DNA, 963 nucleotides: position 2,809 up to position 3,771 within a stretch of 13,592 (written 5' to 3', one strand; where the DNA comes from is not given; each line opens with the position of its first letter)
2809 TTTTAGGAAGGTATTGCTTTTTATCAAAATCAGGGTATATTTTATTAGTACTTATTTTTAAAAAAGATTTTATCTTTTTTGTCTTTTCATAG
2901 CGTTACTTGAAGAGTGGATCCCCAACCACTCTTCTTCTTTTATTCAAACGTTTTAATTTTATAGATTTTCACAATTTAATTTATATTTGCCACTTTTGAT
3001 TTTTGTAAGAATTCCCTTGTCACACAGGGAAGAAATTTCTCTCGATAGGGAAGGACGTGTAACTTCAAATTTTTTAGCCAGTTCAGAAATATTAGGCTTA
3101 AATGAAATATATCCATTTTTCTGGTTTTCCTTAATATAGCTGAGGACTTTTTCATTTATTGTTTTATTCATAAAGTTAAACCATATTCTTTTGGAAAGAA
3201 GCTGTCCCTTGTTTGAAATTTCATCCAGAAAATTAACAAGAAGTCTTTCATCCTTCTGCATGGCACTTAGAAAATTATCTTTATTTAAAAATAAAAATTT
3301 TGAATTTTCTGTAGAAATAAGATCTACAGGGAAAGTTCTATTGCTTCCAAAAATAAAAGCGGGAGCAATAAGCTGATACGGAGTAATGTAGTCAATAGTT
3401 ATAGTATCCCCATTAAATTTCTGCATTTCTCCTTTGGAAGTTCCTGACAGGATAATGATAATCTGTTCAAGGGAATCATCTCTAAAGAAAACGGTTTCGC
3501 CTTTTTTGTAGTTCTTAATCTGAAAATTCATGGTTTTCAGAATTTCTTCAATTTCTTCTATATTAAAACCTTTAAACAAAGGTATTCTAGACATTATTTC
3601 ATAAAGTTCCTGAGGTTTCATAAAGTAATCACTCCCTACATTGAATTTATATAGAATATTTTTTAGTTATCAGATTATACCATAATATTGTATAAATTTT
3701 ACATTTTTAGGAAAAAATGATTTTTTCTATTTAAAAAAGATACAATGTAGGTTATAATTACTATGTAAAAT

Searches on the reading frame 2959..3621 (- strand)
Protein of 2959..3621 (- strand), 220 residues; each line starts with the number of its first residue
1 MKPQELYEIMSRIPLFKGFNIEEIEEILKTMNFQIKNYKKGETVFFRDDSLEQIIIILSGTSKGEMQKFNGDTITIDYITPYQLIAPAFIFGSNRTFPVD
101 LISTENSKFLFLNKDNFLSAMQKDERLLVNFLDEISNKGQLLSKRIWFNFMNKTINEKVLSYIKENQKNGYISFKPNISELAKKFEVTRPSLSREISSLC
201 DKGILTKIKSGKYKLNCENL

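Call 7: search_protein_families(library=pfam, proteins=[window:2959-3621:-])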
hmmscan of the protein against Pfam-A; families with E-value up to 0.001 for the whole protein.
window:2959-3621:- (220 aa): 2 families
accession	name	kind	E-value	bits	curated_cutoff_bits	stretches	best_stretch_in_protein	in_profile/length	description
PF00027.35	cNMP_binding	-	3.6e-11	43.3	27.5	1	36-124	2-89/89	Cyclic nucleotide-binding domain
PF13545.12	HTH_Crp_2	-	0.00053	20.3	27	1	166-209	13-55/70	Crp-like helix-turn-helix domain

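Call 13: find_homologous_proteins(query=window:2959-3621:-, max_evalue=1e-20)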
Query window:2959-3621:- (220 aa): 423 proteins with E <= 1e-20 among 714 candidates; the best 120 are listed.
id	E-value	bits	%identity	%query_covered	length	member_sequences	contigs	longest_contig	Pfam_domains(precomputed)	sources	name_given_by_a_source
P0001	5.5e-131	452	96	100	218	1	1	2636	PF00027.36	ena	-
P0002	1.6e-129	448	94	100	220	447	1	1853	PF00027.36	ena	-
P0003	6.4e-125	433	90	100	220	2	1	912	PF00027.36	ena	-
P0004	1.5e-113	396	88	100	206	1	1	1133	PF00027.36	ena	-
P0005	2.7e-113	395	84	100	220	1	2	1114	PF00027.36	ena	-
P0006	6.0e-113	394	84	100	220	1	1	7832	PF00027.36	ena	-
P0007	1.6e-111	389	87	100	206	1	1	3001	PF00027.36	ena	-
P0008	1.3e-98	347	75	100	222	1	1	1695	PF00027.36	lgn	-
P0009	2.0e-98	346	73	100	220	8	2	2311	PF00027.36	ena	-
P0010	1.2e-96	340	73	100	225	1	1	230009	PF00027.36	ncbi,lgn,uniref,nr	ncbi:Crp/Fnr family transcriptional regulator [Leptotrichia sp. OH3620_COT-345]|uniref:Crp/Fnr famil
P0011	1.3e-96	340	76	96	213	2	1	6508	PF00027.36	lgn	-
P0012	1.8e-95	336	69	100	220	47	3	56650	PF00027.36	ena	-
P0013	2.9e-95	336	71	100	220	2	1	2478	PF00027.36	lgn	-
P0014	5.0e-94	332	70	98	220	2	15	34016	PF00027.36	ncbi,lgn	-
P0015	5.0e-94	332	70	100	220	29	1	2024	PF00027.36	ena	-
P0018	4.2e-93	329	72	98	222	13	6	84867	PF00027.36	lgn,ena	-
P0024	8.3e-90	318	69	100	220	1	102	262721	PF00027.36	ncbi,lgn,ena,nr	ncbi:MAG: Crp/Fnr family transcriptional regulator [Leptotrichiaceae bacterium]|nr:Crp/Fnr family tr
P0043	1.7e-82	294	63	98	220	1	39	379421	PF00027.36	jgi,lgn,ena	-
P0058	7.1e-82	292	62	98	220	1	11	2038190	PF00027.36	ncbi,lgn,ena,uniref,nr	ncbi:Crp/Fnr family transcriptional regulator [Leptotrichia sp. oral taxon 221]|uniref:Crp/Fnr famil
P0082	9.4e-76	272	60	100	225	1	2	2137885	PF00027.36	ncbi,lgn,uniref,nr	ncbi:Crp/Fnr family transcriptional regulator [Leptotrichia sp. oral taxon 223]|uniref:Crp/Fnr famil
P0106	2.7e-74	267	58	100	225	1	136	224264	PF00027.36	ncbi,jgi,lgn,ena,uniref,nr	ncbi:Crp/Fnr family transcriptional regulator [Leptotrichia hongkongensis]|jgi:transcription regulat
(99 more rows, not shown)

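Call 14: find_encoding_contigs(protein=P0006, flank=4000, max_places=2)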
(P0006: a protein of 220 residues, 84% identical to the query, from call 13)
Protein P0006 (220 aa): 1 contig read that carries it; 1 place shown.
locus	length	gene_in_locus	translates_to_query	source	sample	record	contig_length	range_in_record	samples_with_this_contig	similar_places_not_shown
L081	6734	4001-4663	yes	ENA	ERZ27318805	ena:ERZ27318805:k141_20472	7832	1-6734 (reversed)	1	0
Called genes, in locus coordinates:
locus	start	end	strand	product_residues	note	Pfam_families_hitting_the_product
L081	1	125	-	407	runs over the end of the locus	?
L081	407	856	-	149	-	PF01668:SmpB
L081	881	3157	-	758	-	PF17849:OB_Dis3 (faint), PF22896:OB_RNR_1st (faint), PF08206:OB_RNB, PF22707:S1CSD-TOTE-2 (faint), PF08206:OB_RNB, PF17876:CSD2, PF00773:RNB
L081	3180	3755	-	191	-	PF01966:HD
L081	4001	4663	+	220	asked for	PF00027:cNMP_binding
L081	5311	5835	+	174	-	PF00881:Nitroreductase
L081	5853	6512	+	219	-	PF06912:DUF1275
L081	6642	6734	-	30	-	?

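Call 15: find_encoding_contigs(protein=P0010, flank=4000, max_places=2)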
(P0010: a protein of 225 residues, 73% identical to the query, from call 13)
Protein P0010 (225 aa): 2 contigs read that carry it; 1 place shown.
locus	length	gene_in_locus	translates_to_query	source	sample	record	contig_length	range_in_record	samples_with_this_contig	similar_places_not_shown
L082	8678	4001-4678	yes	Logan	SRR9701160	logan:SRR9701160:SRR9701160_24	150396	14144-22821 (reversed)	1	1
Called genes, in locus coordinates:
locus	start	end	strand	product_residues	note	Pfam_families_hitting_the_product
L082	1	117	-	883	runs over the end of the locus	PF00133:tRNA-synt_1, PF01406:tRNA-synt_1e (faint), PF09334:tRNA-synt_1g, PF13603:tRNA-synt_1_2, PF09334:tRNA-synt_1g, PF08264:Anticodon_1, PF10458:Val_tRNA-synt_C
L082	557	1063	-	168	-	PF00583:Acetyltransf_1, PF13508:Acetyltransf_7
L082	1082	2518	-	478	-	PF10502:Peptidase_S26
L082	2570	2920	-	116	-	PF01245:Ribosomal_L19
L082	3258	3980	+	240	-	PF04474:DUF554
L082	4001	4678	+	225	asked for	PF00027:cNMP_binding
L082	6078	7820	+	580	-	PF00664:ABC_membrane, PF02463:SMC_N, PF00005:ABC_tran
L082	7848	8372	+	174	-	PF00881:Nitroreductase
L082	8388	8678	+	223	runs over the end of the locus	PF06912:DUF1275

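Call 16: find_encoding_contigs(protein=P0012, flank=4000, max_places=2)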
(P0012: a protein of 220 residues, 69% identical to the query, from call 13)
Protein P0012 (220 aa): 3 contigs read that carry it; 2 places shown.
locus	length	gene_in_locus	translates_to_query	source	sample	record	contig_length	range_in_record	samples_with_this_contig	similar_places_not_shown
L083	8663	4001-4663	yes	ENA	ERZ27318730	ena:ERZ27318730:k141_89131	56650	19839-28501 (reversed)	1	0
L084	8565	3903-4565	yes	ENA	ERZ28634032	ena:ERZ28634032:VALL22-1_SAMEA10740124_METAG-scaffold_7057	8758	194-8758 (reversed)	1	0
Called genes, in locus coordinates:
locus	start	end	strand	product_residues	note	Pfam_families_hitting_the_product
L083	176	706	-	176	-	PF00583:Acetyltransf_1, PF13673:Acetyltransf_10 (faint), PF13508:Acetyltransf_7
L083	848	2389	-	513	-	PF10502:Peptidase_S26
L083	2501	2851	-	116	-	PF01245:Ribosomal_L19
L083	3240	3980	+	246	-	PF04474:DUF554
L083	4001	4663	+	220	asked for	PF00027:cNMP_binding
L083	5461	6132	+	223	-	PF06912:DUF1275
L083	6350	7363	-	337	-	PF00005:ABC_tran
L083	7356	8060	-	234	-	PF02492:cobW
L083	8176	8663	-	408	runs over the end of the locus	PF08984:DUF1858, PF13343:SBP_bac_6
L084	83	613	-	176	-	PF00583:Acetyltransf_1, PF13673:Acetyltransf_10 (weak), PF13508:Acetyltransf_7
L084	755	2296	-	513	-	PF10502:Peptidase_S26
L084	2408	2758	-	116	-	PF01245:Ribosomal_L19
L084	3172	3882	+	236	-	PF04474:DUF554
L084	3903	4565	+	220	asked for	PF00027:cNMP_binding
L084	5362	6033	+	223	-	PF06912:DUF1275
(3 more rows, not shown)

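Call 17: find_encoding_contigs(protein=P0024, flank=4000, max_places=2)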
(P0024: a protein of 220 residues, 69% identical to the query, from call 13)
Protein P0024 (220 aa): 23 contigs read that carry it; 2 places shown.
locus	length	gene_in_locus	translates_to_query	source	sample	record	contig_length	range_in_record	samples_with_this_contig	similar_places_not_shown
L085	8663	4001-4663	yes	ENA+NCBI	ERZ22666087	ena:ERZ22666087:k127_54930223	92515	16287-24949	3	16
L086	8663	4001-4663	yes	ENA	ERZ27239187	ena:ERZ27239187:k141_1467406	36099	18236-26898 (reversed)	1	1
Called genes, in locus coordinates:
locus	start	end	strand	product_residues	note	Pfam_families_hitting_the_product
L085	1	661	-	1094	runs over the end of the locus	PF00176:SNF2-rel_dom, PF04851:ResIII, PF00271:Helicase_C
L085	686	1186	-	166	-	PF00583:Acetyltransf_1, PF13673:Acetyltransf_10 (weak), PF13508:Acetyltransf_7, PF08445:FR47 (faint)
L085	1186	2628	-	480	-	PF10502:Peptidase_S26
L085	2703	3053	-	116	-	PF01245:Ribosomal_L19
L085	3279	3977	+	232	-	PF04474:DUF554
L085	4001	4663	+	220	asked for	PF00027:cNMP_binding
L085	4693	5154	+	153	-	PF01641:SelR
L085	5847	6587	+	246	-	PF06180:CbiK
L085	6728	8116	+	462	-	PF01554:MatE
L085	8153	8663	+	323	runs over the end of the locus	PF00664:ABC_membrane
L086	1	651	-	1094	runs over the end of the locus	PF00176:SNF2-rel_dom, PF04851:ResIII, PF00271:Helicase_C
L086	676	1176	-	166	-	PF13673:Acetyltransf_10 (weak), PF00583:Acetyltransf_1, PF13508:Acetyltransf_7, PF08445:FR47 (faint)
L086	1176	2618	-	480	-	PF10502:Peptidase_S26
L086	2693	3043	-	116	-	PF01245:Ribosomal_L19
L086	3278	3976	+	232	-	PF04474:DUF554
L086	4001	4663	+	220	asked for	PF00027:cNMP_binding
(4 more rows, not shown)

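Call 18: find_encoding_contigs(protein=P0043, flank=4000, max_places=2)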
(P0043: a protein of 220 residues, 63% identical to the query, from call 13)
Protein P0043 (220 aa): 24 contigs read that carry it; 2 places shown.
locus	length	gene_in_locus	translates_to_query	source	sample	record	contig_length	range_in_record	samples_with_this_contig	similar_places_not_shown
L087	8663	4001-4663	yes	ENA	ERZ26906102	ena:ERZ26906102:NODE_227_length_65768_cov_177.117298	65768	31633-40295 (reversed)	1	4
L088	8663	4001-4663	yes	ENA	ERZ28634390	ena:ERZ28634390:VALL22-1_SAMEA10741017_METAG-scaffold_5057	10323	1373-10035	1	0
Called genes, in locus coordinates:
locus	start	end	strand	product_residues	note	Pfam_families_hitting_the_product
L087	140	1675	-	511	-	PF01676:Metalloenzyme, PF06415:iPGM_N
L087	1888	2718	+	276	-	PF01182:Glucosamine_iso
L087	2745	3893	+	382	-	PF01979:Amidohydro_1, PF07969:Amidohydro_3 (weak)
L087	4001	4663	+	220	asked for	PF00027:cNMP_binding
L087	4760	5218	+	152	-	PF01641:SelR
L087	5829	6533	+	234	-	PF06912:DUF1275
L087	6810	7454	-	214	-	PF00702:Hydrolase, PF13419:HAD_2, PF13242:Hydrolase_like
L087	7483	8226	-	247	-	-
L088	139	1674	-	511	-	PF01676:Metalloenzyme, PF06415:iPGM_N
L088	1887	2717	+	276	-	PF01182:Glucosamine_iso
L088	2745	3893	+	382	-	PF01979:Amidohydro_1, PF07969:Amidohydro_3 (weak)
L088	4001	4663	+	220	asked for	PF00027:cNMP_binding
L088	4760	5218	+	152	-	PF01641:SelR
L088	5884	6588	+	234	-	PF06912:DUF1275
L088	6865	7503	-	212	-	PF00702:Hydrolase, PF13419:HAD_2, PF13242:Hydrolase_like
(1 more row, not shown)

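Call 19: find_encoding_contigs(protein=P0058, flank=4000, max_places=1)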
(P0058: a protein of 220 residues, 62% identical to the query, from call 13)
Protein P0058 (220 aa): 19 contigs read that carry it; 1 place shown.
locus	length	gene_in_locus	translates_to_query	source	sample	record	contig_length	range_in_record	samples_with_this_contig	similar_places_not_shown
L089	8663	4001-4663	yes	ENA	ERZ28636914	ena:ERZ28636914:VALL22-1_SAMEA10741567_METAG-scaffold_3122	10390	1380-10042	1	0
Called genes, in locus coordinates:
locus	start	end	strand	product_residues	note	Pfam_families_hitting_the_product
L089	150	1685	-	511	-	PF01676:Metalloenzyme, PF06415:iPGM_N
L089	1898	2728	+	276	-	PF01182:Glucosamine_iso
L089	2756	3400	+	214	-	PF01979:Amidohydro_1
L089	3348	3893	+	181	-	PF01979:Amidohydro_1, PF07969:Amidohydro_3 (weak)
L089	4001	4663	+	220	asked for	PF00027:cNMP_binding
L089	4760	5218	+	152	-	PF01641:SelR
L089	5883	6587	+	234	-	PF06912:DUF1275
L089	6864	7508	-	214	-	PF00702:Hydrolase, PF13419:HAD_2, PF13242:Hydrolase_like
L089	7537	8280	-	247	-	-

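Call 20: find_encoding_contigs(protein=P0082, flank=4000, max_places=1)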
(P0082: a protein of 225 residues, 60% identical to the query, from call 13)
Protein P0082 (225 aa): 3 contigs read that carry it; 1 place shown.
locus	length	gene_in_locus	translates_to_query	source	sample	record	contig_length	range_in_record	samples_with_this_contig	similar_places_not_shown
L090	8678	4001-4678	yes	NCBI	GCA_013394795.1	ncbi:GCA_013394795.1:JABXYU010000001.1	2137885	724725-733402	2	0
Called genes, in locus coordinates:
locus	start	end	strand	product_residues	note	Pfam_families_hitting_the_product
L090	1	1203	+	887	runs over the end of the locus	-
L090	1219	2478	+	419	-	PF25989:YknX_C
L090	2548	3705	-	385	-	PF09587:PGA_cap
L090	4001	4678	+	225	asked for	PF00027:cNMP_binding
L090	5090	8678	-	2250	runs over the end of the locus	PF27417:BigA_3rd, PF03797:Autotransporter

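Call 21: find_encoding_contigs(protein=P0106, flank=4000, max_places=2)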
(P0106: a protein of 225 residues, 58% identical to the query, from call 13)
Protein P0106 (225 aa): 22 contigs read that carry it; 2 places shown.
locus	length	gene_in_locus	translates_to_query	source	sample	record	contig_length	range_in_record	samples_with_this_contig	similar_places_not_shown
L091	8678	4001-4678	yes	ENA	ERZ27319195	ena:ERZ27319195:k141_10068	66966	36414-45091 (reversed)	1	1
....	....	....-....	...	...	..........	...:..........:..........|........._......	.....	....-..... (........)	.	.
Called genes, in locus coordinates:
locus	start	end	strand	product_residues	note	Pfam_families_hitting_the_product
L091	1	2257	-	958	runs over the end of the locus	PF12705:PDDEXK_1 (weak)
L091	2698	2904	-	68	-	PF03840:SecG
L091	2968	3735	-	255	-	PF00121:TIM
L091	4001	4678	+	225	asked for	PF00027:cNMP_binding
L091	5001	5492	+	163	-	-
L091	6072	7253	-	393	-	PF01702:TGT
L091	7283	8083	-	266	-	PF01026:TatD_DNase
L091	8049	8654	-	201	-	-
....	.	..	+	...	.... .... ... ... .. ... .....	-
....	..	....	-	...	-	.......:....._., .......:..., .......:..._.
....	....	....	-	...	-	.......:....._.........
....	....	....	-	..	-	-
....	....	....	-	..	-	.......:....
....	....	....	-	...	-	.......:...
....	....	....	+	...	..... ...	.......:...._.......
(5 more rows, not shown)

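Call 22: find_encoding_contigs(protein=P0018, flank=4000, max_places=2)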
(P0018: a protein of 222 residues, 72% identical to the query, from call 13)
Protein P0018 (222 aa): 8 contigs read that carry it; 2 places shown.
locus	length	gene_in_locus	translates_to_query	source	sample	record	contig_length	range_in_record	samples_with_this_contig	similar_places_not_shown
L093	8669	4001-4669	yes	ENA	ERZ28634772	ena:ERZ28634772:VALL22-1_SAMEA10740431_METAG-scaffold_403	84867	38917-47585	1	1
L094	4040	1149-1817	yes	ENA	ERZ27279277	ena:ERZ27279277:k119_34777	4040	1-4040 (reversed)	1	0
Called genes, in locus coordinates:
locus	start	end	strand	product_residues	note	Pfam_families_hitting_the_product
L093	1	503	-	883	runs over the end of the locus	PF00133:tRNA-synt_1, PF01406:tRNA-synt_1e (faint), PF09334:tRNA-synt_1g, PF13603:tRNA-synt_1_2, PF09334:tRNA-synt_1g (weak), PF08264:Anticodon_1, PF10458:Val_tRNA-synt_C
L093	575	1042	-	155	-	PF00583:Acetyltransf_1, PF13673:Acetyltransf_10, PF13508:Acetyltransf_7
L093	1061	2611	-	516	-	PF10502:Peptidase_S26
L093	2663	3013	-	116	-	PF01245:Ribosomal_L19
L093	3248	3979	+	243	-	PF04474:DUF554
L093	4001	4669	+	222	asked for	PF00027:cNMP_binding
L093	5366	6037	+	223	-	PF06912:DUF1275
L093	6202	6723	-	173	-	PF13958:ToxN_toxin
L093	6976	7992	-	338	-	PF00005:ABC_tran, PF02463:SMC_N (faint)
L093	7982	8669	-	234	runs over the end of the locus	PF02492:cobW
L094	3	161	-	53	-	?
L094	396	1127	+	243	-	PF04474:DUF554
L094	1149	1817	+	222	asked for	PF00027:cNMP_binding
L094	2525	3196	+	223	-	PF06912:DUF1275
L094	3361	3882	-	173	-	PF13958:ToxN_toxin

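Call 23: find_encoding_contigs(protein=P0014, flank=4000, max_places=2)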
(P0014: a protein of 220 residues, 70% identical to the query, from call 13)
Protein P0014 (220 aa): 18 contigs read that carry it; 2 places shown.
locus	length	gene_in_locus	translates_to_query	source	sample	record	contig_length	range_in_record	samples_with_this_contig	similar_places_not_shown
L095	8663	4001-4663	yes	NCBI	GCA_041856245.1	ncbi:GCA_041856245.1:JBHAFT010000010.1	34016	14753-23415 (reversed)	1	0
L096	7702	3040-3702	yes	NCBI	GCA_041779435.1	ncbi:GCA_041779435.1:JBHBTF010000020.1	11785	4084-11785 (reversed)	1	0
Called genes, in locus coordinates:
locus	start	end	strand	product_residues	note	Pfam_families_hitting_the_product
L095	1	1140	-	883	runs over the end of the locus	PF00133:tRNA-synt_1, PF01406:tRNA-synt_1e (faint), PF09334:tRNA-synt_1g, PF13603:tRNA-synt_1_2, PF09334:tRNA-synt_1g (weak), PF08264:Anticodon_1, PF10458:Val_tRNA-synt_C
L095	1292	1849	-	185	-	PF00583:Acetyltransf_1, PF13673:Acetyltransf_10 (weak), PF13508:Acetyltransf_7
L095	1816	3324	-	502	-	PF10502:Peptidase_S26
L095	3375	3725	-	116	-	PF01245:Ribosomal_L19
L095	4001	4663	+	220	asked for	PF00027:cNMP_binding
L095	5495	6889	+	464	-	PF01554:MatE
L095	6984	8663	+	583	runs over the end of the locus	PF00664:ABC_membrane, PF00005:ABC_tran, PF02463:SMC_N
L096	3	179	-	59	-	?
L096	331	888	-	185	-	PF00583:Acetyltransf_1, PF13673:Acetyltransf_10 (weak), PF13508:Acetyltransf_7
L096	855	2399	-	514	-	PF10502:Peptidase_S26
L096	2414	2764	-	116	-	PF01245:Ribosomal_L19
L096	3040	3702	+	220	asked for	PF00027:cNMP_binding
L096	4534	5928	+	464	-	PF01554:MatE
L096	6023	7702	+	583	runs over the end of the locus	PF00664:ABC_membrane, PF00005:ABC_tran, PF02463:SMC_N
